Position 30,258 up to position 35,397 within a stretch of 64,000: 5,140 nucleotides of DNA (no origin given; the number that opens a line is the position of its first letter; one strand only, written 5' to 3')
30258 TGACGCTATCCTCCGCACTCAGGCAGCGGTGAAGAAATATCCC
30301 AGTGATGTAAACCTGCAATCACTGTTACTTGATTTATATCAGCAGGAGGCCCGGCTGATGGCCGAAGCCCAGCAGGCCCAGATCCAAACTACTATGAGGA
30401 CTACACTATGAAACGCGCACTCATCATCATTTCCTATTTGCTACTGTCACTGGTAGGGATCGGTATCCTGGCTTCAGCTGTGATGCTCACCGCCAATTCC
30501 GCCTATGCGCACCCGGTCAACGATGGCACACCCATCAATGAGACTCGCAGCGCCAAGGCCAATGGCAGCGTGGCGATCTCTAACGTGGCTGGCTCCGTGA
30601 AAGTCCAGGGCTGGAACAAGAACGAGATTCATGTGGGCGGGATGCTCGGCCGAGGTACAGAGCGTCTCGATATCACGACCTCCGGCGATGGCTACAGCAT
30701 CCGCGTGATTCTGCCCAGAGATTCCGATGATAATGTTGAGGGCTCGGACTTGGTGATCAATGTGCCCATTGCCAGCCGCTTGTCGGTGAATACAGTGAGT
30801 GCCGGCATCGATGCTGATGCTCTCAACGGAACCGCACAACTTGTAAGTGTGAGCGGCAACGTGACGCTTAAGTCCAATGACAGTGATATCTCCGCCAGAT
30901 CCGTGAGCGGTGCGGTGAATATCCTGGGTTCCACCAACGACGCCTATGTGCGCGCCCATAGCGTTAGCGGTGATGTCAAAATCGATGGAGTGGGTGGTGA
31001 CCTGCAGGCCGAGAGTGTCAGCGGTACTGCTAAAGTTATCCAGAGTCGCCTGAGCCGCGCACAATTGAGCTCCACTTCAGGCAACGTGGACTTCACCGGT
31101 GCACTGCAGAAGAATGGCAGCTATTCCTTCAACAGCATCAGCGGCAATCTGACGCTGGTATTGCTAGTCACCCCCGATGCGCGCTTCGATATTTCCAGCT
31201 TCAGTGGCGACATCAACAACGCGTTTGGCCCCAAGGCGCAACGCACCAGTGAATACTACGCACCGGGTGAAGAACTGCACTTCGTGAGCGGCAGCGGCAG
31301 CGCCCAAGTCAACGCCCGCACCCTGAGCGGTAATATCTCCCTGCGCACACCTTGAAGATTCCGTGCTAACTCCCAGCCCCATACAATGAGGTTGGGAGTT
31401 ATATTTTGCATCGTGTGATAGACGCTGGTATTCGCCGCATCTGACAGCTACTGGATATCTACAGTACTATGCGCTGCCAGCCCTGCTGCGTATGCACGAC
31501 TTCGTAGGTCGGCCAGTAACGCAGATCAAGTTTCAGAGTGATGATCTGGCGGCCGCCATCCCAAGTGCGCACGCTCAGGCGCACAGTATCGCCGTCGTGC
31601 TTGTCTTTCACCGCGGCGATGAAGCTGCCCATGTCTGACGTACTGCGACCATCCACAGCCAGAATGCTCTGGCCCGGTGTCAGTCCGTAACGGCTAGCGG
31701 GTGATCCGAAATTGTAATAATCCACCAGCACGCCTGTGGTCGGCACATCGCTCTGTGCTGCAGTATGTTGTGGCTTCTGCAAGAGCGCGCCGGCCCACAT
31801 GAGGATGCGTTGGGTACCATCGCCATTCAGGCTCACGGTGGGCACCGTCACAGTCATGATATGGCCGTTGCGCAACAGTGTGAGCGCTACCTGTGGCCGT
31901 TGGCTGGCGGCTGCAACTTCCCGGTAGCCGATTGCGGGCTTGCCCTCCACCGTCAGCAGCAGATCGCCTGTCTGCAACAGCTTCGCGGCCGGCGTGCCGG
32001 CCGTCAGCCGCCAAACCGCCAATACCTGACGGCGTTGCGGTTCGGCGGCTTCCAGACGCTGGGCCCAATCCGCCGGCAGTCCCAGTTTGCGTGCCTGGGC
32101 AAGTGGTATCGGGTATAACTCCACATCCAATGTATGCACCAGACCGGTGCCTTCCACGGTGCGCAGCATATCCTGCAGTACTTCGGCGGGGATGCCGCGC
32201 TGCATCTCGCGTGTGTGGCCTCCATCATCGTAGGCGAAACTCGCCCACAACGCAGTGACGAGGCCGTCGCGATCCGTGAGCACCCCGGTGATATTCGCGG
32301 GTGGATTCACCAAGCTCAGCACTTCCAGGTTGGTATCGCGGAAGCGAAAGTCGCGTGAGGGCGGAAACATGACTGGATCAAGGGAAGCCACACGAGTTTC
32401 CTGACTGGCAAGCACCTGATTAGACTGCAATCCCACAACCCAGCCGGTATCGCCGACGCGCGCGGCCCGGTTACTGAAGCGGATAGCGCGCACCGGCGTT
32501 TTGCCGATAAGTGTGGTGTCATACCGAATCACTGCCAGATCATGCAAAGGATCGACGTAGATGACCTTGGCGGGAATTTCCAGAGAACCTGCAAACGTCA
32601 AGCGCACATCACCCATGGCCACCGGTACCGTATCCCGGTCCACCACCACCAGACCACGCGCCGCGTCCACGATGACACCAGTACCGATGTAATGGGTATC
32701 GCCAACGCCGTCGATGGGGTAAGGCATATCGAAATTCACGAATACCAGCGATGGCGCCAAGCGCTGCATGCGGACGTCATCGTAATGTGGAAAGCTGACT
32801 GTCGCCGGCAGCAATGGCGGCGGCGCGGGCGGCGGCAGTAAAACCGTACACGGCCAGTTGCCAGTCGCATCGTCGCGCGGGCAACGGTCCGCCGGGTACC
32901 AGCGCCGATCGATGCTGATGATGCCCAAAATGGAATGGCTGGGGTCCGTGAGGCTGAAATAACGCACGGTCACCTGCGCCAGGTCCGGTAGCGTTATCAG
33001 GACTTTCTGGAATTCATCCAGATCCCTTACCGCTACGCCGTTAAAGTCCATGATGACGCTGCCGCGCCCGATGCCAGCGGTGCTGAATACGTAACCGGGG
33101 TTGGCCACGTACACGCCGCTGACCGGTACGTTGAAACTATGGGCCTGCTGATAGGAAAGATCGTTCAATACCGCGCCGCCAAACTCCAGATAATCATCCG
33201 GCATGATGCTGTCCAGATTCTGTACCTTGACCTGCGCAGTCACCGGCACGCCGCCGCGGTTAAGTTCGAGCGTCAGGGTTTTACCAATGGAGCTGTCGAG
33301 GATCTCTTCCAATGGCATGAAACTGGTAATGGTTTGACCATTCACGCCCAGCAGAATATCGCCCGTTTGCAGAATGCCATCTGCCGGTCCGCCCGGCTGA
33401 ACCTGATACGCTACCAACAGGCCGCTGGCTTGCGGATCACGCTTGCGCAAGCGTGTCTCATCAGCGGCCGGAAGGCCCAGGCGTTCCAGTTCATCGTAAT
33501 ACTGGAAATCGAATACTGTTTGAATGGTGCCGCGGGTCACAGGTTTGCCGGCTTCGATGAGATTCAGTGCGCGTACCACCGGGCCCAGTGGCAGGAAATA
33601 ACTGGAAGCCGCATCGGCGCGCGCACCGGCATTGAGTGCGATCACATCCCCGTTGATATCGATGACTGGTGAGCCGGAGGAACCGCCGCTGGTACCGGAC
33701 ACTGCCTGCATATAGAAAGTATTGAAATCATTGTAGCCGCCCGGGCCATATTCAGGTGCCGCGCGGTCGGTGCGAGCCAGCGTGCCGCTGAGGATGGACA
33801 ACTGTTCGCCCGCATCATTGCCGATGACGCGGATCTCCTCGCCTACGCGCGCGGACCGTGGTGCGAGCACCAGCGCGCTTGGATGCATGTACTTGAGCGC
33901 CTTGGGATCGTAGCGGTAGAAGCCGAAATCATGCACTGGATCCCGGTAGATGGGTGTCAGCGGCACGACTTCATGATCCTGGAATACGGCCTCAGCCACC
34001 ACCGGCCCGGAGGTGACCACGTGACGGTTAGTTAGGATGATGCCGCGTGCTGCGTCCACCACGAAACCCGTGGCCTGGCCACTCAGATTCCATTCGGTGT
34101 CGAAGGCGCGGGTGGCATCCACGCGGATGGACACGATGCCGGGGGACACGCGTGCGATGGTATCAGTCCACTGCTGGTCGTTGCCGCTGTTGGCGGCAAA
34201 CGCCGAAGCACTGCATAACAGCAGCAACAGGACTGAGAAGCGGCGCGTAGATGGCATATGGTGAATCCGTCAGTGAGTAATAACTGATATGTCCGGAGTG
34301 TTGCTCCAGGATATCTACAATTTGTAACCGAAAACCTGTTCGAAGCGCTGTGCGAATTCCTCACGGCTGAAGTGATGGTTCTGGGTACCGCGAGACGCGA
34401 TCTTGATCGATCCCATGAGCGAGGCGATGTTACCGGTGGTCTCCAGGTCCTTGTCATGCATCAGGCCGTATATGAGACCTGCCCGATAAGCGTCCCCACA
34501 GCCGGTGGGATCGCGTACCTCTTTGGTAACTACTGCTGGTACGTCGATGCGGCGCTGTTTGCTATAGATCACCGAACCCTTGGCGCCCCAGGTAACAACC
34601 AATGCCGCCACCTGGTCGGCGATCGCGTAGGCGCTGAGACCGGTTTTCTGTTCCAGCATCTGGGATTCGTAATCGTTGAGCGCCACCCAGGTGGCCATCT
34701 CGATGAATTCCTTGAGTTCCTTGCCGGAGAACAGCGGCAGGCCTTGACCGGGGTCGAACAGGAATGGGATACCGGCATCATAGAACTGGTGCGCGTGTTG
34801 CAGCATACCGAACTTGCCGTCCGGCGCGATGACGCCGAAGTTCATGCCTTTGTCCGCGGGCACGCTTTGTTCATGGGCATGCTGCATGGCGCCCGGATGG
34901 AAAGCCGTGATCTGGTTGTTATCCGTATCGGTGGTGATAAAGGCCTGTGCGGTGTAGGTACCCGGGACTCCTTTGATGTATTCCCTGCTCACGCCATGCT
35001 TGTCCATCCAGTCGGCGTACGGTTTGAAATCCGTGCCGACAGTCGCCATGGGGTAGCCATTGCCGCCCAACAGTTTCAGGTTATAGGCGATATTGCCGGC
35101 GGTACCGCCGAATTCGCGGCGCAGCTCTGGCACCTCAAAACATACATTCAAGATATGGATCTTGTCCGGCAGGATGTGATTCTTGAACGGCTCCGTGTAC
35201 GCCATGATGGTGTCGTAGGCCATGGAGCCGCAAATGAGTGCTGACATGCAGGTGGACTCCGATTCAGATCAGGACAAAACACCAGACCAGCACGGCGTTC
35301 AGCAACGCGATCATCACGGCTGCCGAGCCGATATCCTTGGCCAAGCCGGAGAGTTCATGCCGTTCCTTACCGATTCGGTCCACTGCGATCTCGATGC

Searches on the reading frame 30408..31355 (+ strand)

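Call 24: search_protein_families(library=pfam, max_evalue=1e-8, proteins=[window:30408-31355:+])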
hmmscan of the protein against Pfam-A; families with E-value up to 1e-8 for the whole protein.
window:30408-31355:+ (315 aa): 1 family
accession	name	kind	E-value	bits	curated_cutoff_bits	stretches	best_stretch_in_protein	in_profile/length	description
PF13349.12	DUF4097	-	9.4e-16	58.4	22.9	1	59-313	39-247/247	Toastrack DUF4097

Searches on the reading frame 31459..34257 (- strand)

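Call 24: search_protein_families(library=pfam, max_evalue=1e-8, proteins=[window:31459-34257:-])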
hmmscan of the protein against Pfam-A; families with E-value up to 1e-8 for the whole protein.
window:31459-34257:- (932 aa): 6 families
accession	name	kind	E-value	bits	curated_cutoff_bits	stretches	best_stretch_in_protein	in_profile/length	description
PF13365.12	Trypsin_2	-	1.9e-28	100.5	27.6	1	62-208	1-144/144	Trypsin-like peptidase domain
PF17820.7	PDZ_6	-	2.2e-26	91.8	27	0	284-334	3-54/54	PDZ domain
PF12812.13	PDZ_1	-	1.1e-25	89.8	28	1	350-425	1-77/78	PDZ-like domain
PF13180.12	PDZ_2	-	1.7e-21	76.7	27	0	281-345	14-80/80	PDZ domain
PF00595.29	PDZ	-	6.4e-14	52.5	23.2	0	285-318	31-65/81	PDZ domain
PF14685.13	PDZ_Tricorn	-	8.6e-09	35.7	25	0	851-904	30-84/88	Tricorn protease PDZ domain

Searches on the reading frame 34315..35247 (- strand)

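Call 24: search_protein_families(library=pfam, max_evalue=1e-8, proteins=[window:34315-35247:-])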
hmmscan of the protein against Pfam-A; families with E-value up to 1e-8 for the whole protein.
window:34315-35247:- (310 aa): 1 family
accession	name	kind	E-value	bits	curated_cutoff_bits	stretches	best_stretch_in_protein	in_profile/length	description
PF00294.29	PfkB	-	2.5e-33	116.1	25.8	1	38-290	27-297/302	pfkB family carbohydrate kinase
